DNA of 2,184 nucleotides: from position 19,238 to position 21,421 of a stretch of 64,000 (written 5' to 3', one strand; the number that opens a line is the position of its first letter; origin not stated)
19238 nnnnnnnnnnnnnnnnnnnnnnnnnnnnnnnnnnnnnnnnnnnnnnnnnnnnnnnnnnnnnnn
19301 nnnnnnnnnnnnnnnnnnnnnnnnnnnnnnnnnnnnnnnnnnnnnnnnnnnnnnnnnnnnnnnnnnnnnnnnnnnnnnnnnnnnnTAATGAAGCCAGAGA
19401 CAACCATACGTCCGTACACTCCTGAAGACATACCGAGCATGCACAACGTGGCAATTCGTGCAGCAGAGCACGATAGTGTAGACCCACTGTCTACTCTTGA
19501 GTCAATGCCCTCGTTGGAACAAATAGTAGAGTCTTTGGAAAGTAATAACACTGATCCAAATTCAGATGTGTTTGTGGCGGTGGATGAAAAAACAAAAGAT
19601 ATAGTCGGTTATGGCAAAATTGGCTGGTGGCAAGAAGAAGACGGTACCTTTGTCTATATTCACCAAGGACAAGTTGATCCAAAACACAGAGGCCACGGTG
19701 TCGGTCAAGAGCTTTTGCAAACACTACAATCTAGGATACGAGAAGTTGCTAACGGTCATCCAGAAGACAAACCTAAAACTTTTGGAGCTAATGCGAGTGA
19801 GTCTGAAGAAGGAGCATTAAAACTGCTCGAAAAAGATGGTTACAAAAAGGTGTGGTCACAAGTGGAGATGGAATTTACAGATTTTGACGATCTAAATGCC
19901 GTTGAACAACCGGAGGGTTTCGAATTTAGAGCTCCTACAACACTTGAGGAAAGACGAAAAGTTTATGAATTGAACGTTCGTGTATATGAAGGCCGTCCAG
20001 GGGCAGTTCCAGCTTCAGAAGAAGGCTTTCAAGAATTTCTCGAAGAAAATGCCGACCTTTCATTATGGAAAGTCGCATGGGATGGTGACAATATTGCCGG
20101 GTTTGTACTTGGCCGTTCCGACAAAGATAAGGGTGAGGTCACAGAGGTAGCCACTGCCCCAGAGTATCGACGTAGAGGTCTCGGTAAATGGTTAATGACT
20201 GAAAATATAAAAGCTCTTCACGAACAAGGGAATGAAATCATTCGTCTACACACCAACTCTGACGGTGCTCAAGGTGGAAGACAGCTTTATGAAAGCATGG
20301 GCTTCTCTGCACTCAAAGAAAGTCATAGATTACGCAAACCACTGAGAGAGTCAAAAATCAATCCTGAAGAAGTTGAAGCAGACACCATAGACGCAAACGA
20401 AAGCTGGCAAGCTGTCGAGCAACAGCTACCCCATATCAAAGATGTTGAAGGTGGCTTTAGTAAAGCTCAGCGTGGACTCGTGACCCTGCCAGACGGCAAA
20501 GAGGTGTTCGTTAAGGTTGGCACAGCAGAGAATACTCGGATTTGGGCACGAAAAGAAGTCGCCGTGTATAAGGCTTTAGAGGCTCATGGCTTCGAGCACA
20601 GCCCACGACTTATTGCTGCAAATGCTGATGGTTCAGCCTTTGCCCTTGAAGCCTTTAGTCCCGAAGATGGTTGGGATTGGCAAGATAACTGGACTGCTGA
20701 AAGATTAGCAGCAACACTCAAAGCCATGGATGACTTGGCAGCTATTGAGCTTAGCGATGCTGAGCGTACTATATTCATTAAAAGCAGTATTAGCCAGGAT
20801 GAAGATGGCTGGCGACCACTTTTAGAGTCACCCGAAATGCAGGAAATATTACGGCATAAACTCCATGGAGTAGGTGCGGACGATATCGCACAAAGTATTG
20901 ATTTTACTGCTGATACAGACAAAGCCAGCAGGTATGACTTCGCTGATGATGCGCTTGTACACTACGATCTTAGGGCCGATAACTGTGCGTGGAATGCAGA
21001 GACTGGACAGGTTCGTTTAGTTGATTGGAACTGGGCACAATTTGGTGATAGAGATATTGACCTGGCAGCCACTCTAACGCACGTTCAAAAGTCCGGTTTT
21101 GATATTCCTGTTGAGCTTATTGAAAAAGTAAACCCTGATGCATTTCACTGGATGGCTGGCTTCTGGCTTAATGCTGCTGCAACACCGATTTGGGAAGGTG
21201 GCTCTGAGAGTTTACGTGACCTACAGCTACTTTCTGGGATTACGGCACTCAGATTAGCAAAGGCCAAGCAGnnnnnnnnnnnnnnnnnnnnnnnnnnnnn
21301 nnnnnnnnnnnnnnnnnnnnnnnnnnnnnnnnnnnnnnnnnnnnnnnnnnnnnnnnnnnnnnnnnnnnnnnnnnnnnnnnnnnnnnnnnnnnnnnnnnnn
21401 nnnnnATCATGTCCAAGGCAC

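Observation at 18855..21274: Candidate mobile antibiotic-modification module: a TmrB/CPT-like P-loop kinase coupled to a tandem-GNAT plus APH-like kinase fusion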

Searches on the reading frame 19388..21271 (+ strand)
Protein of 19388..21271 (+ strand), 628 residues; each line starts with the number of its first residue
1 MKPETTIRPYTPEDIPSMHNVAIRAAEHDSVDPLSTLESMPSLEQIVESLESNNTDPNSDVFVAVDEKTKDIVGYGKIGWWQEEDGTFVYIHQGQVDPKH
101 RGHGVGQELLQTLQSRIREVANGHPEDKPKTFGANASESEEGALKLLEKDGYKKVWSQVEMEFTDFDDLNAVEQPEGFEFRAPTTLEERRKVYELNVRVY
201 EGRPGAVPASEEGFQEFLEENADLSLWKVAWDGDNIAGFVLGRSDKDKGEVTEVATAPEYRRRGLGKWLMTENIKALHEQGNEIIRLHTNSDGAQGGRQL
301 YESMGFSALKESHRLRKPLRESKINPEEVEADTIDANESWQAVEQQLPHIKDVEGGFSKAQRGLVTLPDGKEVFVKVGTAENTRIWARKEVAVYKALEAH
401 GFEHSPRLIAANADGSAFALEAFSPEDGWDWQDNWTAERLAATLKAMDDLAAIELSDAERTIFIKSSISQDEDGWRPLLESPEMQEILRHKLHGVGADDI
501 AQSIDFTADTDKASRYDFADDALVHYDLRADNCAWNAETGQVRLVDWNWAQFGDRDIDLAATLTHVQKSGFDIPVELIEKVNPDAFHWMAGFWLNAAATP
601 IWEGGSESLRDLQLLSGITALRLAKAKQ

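Call 3: search_protein_families(library=pfam, proteins=[window:19388-21271:+], max_evalue=0.1)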
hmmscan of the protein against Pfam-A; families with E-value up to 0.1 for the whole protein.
window:19388-21271:+ (628 aa): 11 families
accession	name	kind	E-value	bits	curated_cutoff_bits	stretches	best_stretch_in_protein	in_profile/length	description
PF00583.31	Acetyltransf_1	-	5.9e-25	88.2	20.7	2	207-306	14-116/116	Acetyltransferase (GNAT) family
PF13508.13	Acetyltransf_7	-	5.8e-22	78.3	27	2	229-307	7-83/84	Acetyltransferase (GNAT) domain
PF13673.13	Acetyltransf_10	-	4.3e-17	62.7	23.6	2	214-311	22-112/128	Acetyltransferase (GNAT) domain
PF08445.16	FR47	-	2.8e-11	43.7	22.1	1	245-314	18-85/86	FR47-like protein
PF01636.29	APH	-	7e-10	39.5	23.2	1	350-566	2-213/239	Phosphotransferase enzyme family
PF13480.13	Acetyltransf_6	-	8.4e-08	32.9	22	1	173-283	15-130/143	Acetyltransferase (GNAT) domain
PF13527.13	Acetyltransf_9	-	9.4e-08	32.6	25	1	249-306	73-124/127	Acetyltransferase (GNAT) domain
PF14542.12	Acetyltransf_CG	-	5.7e-07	30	30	1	76-119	13-55/80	GCN5-related N-acetyl-transferase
PF13302.13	Acetyltransf_3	-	0.00012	23.3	25.4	1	6-152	3-137/138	Acetyltransferase (GNAT) domain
PF17013.11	Acetyltransf_15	-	0.00021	21.2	35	1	250-307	74-137/210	Putative acetyl-transferase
PF01633.27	Choline_kinase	-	0.064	13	29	1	495-564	139-205/300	Choline/ethanolamine kinase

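Call 4: search_protein_families(library=ncbifam, proteins=[window:19388-21271:+], max_evalue=0.1)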
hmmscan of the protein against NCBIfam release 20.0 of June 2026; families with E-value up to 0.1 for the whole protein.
window:19388-21271:+ (628 aa): 25 families
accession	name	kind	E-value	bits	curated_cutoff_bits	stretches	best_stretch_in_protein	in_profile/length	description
TIGR03448.1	mycothiol_MshD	equivalog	1.1e-23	84.1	163.1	2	18-309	14-288/294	mycothiol synthase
TIGR01575.1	rimI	equivalog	1.3e-17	64.2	86.4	2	191-310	4-116/132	ribosomal protein S18-alanine N-acetyltransferase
NF002959.0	PRK03624.1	equivalog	3.3e-11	43.1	124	1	221-308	45-131/147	GNAT family acetyltransferase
NF007025.1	PRK09491.1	equivalog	7.7e-08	32.4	173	1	228-309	43-122/145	ribosomal protein S18-alanine N-acetyltransferase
NF040503.1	resist_ArsN1a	equivalog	1.9e-06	27.7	170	1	32-119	22-107/159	arsinothricin resistance N-acetyltransferase ArsN1 family A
NF046102.1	CellCycRegCcrZ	equivalog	1.6e-05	24.5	400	1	520-566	152-197/260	cell cycle regulator CcrZ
NF000487.1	stat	exception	7.5e-05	22.3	420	0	54-124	73-140/189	streptothricin N-acetyltransferase STAT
TIGR02721.1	ycfN_thiK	equivalog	7.7e-05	21.9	299.45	1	517-566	142-189/256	thiamine kinase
NF002367.0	PRK01346.1-4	subfamily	0.0001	21.5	259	1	243-322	72-151/411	hypothetical protein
TIGR02406.1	ectoine_EctA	equivalog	0.00087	19.3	120.6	1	65-119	44-97/157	diaminobutyrate acetyltransferase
NF000482.1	AAC_3_XI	exception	0.0016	18.3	300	0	85-124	72-111/148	aminoglycoside N-acetyltransferase AAC(3)-XI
NF049894.1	CG3035_N_ac_Glu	equivalog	0.0021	17.4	280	1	252-314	236-294/300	N-acetylglutamate synthase, CG3035 family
NF005921.0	PRK07922.1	equivalog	0.0033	17.1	180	0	61-120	47-103/170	amino-acid N-acetyltransferase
NF040501.1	resist_ArsN2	equivalog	0.0038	16.8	125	0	58-118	22-78/133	arsenic resistance N-acetyltransferase ArsN2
NF041268.1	capreo_Cph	equivalog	0.011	15.4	390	1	516-562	177-226/285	capreomycin phosphotransferase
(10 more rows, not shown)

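Call 5: find_homologous_proteins(query=window:19388-21271:+)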
Query window:19388-21271:+ (628 aa): 14 proteins with E <= 0.001 among 8000 candidates.
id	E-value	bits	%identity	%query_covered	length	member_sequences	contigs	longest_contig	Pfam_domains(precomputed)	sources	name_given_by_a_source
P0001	0.0e+0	1423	99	100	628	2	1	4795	PF13673.14,PF13508.14,PF08445.17,PF00583.32,PF01636.30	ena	-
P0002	3.3e-195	668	86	54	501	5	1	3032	PF13673.14,PF13420.14,PF13480.14,PF13302.14,PF13508.14,PF08445.17,PF14542.13,PF13527.14,PF00583.32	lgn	-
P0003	2.3e-187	643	83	53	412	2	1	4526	PF13673.14,PF13480.14,PF13302.14,PF13508.14,PF08445.17,PF14542.13,PF13527.14,PF00583.32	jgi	jgi:mycothiol synthase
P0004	1.8e-185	636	70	64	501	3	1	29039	PF13673.14,PF13420.14,PF13480.14,PF13302.14,PF13508.14,PF08445.17,PF14542.13,PF13527.14,PF00583.32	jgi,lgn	jgi:mycothiol synthase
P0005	2.1e-181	623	73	64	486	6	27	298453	PF13673.14,PF13302.14,PF13508.14,PF08445.17,PF00583.32,PF01636.30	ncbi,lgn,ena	-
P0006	1.5e-174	600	66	69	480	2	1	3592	PF13673.14,PF13508.14,PF08445.17,PF00583.32,PF01636.30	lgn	-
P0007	4.1e-165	569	65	64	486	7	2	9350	PF13673.14,PF13508.14,PF08445.17,PF00583.32,PF01636.30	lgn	-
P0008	7.4e-165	568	84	46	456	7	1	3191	PF13673.14,PF13420.14,PF13480.14,PF13302.14,PF13508.14,PF08445.17,PF14542.13,PF13527.14,PF00583.32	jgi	jgi:mycothiol synthase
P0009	5.9e-96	341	51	51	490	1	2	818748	PF13673.14,PF13302.14,PF13508.14,PF08445.17,PF14542.13,PF00583.32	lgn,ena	-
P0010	4.7e-47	179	36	50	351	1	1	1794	PF13673.14,PF13302.14,PF13508.14,PF08445.17,PF14542.13,PF00583.32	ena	-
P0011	1.3e-25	108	28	50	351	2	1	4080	PF13673.14,PF13508.14,PF08445.17,PF00583.32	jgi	jgi:mycothiol synthase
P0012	1.3e-21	95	27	51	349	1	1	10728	PF13673.14,PF13508.14,PF00583.32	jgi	jgi:mycothiol synthase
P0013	7.4e-17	79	26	43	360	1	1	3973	PF13673.14,PF13508.14,PF08445.17,PF00583.32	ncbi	-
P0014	1.7e-5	42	23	48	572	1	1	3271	PF13673.14,PF13419.13,PF00702.33,PF13508.14,PF00583.32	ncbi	-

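Call 11: find_encoding_contigs(protein=P0005, flank=8000, max_places=6)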
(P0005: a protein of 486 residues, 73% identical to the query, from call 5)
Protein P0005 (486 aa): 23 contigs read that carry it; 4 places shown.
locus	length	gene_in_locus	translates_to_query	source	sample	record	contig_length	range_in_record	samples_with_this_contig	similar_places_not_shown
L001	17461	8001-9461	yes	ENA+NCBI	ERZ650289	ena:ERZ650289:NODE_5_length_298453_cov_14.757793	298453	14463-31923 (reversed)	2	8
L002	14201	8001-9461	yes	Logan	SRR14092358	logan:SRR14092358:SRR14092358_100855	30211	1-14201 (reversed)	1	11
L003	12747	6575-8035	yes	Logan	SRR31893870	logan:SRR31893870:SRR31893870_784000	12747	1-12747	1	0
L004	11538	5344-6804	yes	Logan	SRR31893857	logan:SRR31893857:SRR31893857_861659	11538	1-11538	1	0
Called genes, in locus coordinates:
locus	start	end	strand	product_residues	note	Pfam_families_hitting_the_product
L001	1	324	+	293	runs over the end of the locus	PF01636:APH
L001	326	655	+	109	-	PF03795:YCII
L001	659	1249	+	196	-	PF13302:Acetyltransf_3, PF00583:Acetyltransf_1 (weak)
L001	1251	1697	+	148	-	PF01243:PNPOx_N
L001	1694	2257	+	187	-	PF06821:Ser_hydrolase, PF00561:Abhydrolase_1 (weak)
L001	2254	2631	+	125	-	PF06108:DUF952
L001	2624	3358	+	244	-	PF03372:Exo_endo_phos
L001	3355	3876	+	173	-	PF00293:NUDIX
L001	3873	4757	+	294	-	PF06800:Sugar_transport (weak), PF07857:TMEM144 (faint), PF06800:Sugar_transport (weak), PF00892:EamA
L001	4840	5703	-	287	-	-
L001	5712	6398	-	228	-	PF03575:Peptidase_S51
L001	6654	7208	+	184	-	PF12686:DUF3800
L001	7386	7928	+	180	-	-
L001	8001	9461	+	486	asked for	PF13302:Acetyltransf_3 (faint), PF00583:Acetyltransf_1, PF13673:Acetyltransf_10, PF13508:Acetyltransf_7, PF08445:FR47, PF01636:APH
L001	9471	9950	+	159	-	PF13563:2_5_RNA_ligase2 (weak)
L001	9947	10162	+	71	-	-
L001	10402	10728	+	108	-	PF12599:DUF3768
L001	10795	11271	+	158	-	PF25958:DUF7995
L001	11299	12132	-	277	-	PF13814:Replic_Relax (faint)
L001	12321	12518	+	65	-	-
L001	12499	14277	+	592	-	PF00239:Resolvase, PF07508:Recombinase (weak)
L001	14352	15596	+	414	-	PF00768:Peptidase_S11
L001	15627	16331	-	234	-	PF02557:VanY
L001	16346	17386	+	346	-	PF00561:Abhydrolase_1 (weak)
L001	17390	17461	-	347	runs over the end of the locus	PF08240:ADH_N, PF00107:ADH_zinc_N, PF13602:ADH_zinc_N_2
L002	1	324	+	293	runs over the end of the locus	PF01636:APH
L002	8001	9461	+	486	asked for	PF13302:Acetyltransf_3 (faint), PF00583:Acetyltransf_1, PF13673:Acetyltransf_10, PF13508:Acetyltransf_7, PF08445:FR47, PF01636:APH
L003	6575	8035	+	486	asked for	PF13302:Acetyltransf_3 (faint), PF00583:Acetyltransf_1, PF13673:Acetyltransf_10, PF13508:Acetyltransf_7, PF08445:FR47, PF01636:APH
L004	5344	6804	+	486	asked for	PF13302:Acetyltransf_3 (faint), PF00583:Acetyltransf_1, PF13673:Acetyltransf_10, PF13508:Acetyltransf_7, PF08445:FR47, PF01636:APH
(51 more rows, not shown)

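Call 12: find_encoding_contigs(protein=P0001, flank=8000, max_places=4)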
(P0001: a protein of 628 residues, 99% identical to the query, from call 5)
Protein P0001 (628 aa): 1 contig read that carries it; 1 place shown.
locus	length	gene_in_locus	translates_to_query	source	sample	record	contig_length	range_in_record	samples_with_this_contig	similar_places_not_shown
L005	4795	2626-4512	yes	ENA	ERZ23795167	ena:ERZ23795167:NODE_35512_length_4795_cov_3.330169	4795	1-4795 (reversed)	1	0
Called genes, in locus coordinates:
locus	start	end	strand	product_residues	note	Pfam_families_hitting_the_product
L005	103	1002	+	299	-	PF12760:Zn_ribbon_IS1595, PF12762:DDE_Tnp_IS1595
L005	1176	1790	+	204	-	PF13814:Replic_Relax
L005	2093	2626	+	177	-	PF13238:AAA_18 (weak)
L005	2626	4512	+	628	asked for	PF00583:Acetyltransf_1, PF13508:Acetyltransf_7 (weak), PF08445:FR47 (faint), PF00583:Acetyltransf_1, PF13673:Acetyltransf_10 (weak), PF13508:Acetyltransf_7, PF01636:APH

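Call 27: find_encoding_contigs(protein=P0004, flank=8000, max_places=3)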
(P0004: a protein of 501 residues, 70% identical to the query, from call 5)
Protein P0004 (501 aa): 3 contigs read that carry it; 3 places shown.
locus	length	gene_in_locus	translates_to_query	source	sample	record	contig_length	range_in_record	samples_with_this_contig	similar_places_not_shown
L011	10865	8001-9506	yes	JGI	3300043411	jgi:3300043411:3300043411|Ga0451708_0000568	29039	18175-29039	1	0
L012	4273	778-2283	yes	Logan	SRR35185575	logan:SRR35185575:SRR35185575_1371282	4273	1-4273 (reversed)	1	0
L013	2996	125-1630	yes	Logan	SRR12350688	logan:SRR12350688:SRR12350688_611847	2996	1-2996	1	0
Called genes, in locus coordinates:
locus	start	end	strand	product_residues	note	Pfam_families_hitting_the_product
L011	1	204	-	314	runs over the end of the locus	PF00768:Peptidase_S11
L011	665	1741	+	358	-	-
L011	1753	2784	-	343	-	PF03576:Peptidase_S58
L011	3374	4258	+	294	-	-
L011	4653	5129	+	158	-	PF13091:PLDc_2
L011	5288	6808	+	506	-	PF03193:RsgA_GTPase (faint), PF02463:SMC_N (faint), PF13476:AAA_23 (faint), PF00005:ABC_tran, PF13191:AAA_16 (faint), PF13555:AAA_29 (faint), PF12848:ABC_tran_Xtn, PF00005:ABC_tran, +1 more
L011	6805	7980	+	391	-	PF07690:MFS_1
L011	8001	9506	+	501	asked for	PF00583:Acetyltransf_1, PF13508:Acetyltransf_7 (weak), PF00583:Acetyltransf_1, PF13673:Acetyltransf_10, PF13508:Acetyltransf_7, PF00583:Acetyltransf_1, PF13673:Acetyltransf_10, PF13508:Acetyltransf_7, +6 more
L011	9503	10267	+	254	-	PF01636:APH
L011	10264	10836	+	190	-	PF00485:PRK (weak)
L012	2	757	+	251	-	?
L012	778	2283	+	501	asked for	PF00583:Acetyltransf_1, PF13508:Acetyltransf_7 (weak), PF00583:Acetyltransf_1, PF13673:Acetyltransf_10, PF13508:Acetyltransf_7, PF00583:Acetyltransf_1, PF13673:Acetyltransf_10, PF13508:Acetyltransf_7, +6 more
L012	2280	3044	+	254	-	PF01636:APH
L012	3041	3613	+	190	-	PF00485:PRK (weak)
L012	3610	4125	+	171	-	-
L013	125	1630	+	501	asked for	PF00583:Acetyltransf_1, PF13508:Acetyltransf_7 (weak), PF00583:Acetyltransf_1, PF13673:Acetyltransf_10, PF13508:Acetyltransf_7, PF00583:Acetyltransf_1, PF13673:Acetyltransf_10, PF13508:Acetyltransf_7, +6 more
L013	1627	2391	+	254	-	PF01636:APH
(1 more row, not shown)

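Call 30: search_protein_families(library=pfam, proteins=[L011:9503-10264:+, L011:10264-10833:+, L011:5288-6805:+, L011:6805-7977:+, L012:3610-4122:+, L001:7386-7925:+, L001:9471-9947:+], max_evalue=0.01)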
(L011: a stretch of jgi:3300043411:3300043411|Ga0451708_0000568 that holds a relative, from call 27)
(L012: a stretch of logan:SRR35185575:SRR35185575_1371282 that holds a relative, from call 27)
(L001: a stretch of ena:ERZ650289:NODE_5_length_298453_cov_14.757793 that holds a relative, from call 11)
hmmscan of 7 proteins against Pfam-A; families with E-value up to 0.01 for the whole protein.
L011:9503-10264:+ (254 aa): 1 family
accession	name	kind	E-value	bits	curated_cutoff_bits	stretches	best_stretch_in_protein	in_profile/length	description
PF01636.29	APH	-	6.3e-15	56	23.2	1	115-168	166-221/239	Phosphotransferase enzyme family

L011:10264-10833:+ (190 aa): 13 families
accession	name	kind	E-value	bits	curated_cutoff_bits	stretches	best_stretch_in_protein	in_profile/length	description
PF00485.24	PRK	-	1.5e-10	41.7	22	1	101-181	109-188/196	Phosphoribulokinase / Uridine kinase family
PF13671.12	AAA_33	-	4.9e-05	24.1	27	1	22-64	4-33/143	AAA domain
PF01712.25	dNK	-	0.00029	21.1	27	1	20-68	1-45/203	Deoxynucleoside kinase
PF02224.24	Cytidylate_kin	-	0.00031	21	26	1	20-47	1-28/211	Cytidylate kinase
PF13238.12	AAA_18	-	0.00074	20.4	29.4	1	20-62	1-39/128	AAA domain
PF02223.23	Thymidylate_kin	-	0.0016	18.6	27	0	22-46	1-25/185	Thymidylate kinase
PF13401.12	AAA_22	-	0.0021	18.8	27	1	19-74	7-64/130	AAA domain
PF18748.7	HMUDK_HMUD1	-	0.003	17.5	27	0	124-149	131-156/196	5-hmdU DNA kinase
PF00005.33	ABC_tran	-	0.0033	18.5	25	1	19-43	13-37/137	ABC transporter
PF00931.28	NB-ARC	-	0.0044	16.8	23.5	1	6-41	7-42/248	NB-ARC domain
PF01202.28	SKI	-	0.0055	17.3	22.1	0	27-51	2-26/159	Shikimate kinase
PF01121.26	CoaE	-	0.0063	16.7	27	0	20-54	3-36/180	Dephospho-CoA kinase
PF20720.3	nSTAND3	-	0.0081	16.3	27.2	0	18-56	18-59/155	Novel STAND NTPase 3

L011:5288-6805:+ (506 aa): 25 families
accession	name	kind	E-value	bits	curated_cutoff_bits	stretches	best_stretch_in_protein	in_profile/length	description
PF00005.33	ABC_tran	-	1.2e-49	168.8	25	2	37-161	1-137/137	ABC transporter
PF13304.12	AAA_21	-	3.1e-18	67.3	27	3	50-76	2-34/304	AAA domain, putative AbiEii toxin, Type IV TA system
PF02463.25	SMC_N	-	3.3e-11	43.5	40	1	130-197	136-207/220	RecF/RecN/SMC N terminal domain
PF12848.13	ABC_tran_Xtn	-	1.9e-09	37.9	25.9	1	201-302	2-77/85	ABC transporter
PF13555.12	AAA_29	-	2e-07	31.1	27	1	39-64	14-39/61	P-loop containing region of AAA domain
PF03193.22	RsgA_GTPase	-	3.1e-07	30.8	30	1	17-81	77-140/174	RsgA GTPase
PF13476.12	AAA_23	-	7.6e-07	30.4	27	1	39-80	12-52/201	AAA domain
PF13604.12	AAA_30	-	3.3e-06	27.4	27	0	45-82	16-47/191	AAA domain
PF13191.12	AAA_16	-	6.5e-06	27.2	32.6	0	46-173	24-154/167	AAA ATPase domain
PF05729.18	NACHT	-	2.7e-05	24.5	26.7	0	49-68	2-21/167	NACHT domain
PF13401.12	AAA_22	-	2.8e-05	24.9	27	1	48-185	6-121/130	AAA domain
PF25199.1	nSTAND_NTPase5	-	7.3e-05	23.1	34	0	347-371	42-66/145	Novel STAND NTPase 5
PF13558.12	SbcC_Walker_B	-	0.00013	22.6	27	0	120-167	22-80/90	SbcC/RAD50-like, Walker B motif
PF02367.23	TsaE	-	0.00027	21.3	26.6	0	42-80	16-53/128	Threonylcarbamoyl adenosine biosynthesis protein TsaE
PF00931.28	NB-ARC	-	0.00031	20.5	23.5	0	348-491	20-137/248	NB-ARC domain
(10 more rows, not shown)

L011:6805-7977:+ (391 aa): 1 family
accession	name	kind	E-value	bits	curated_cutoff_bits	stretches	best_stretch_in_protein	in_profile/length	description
PF07690.21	MFS_1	-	1.3e-18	67.5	33.4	1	23-335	15-334/347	Major Facilitator Superfamily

L012:3610-4122:+ (171 aa): 0 families

L001:7386-7925:+ (180 aa): 0 families

L001:9471-9947:+ (159 aa): 1 family
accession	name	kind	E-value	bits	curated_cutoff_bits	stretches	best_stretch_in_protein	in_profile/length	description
PF13563.12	2_5_RNA_ligase2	-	1.8e-07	31.8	27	1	23-125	22-119/152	2'-5' RNA ligase superfamily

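Call 33: predict_structure(alignment_id=A2)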
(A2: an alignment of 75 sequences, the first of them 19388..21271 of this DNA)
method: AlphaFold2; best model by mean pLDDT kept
length: 628 residues; sequences in the alignment: 75
mean_pLDDT: 79.1   pTM: 0.55
mean pLDDT of the five models: 79.1, 78.9, 78.0, 77.6, 72.9
residues with pLDDT >= 90: 284; 70-90: 173; 50-70: 88; < 50: 83
segments of 3 or more residues with pLDDT < 50: 33-38, 134-141, 153-165, 283-333
pLDDT, mean of each block of 10 residues (from residue 1): 82 86 79 49 65 63 90 86 71 81 81 81 66 46 52 36 51 82 83 78 64 76 68 85 56 69 75 69 44 29 29 31 34 66 97 89 96 97 95 97 98 97 97 98 98 95 89 97 98 98 98 97 97 98 97 97 98 96 97 97 85 98 93
secondary structure, 60 per line:
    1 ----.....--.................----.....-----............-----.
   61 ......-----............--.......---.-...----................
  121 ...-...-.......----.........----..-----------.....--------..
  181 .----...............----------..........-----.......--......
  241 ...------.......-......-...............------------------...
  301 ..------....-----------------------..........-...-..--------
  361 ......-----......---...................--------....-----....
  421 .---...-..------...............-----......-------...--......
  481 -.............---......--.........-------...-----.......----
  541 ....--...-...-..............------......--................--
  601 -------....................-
elements in order: E5-9 H12-28 H33-37 H43-54 E60-66 E72-83 E86-92 H105-123 E129-135 H140-148 H166-170 E179-181 H186-200 H211-220 E226-232 E235-243 E250-256 H258-263 H265-279 H298-302 H309-312 H336-345 E361-366 E372-377 H381-399 E408-411 E417-421 H437-451 H457-462 H475-480 H482-494 H498-503 H506-514 E522-524 E533-536 E541-544 E551-553 H555-568 H575-580 H583-598 H608-627
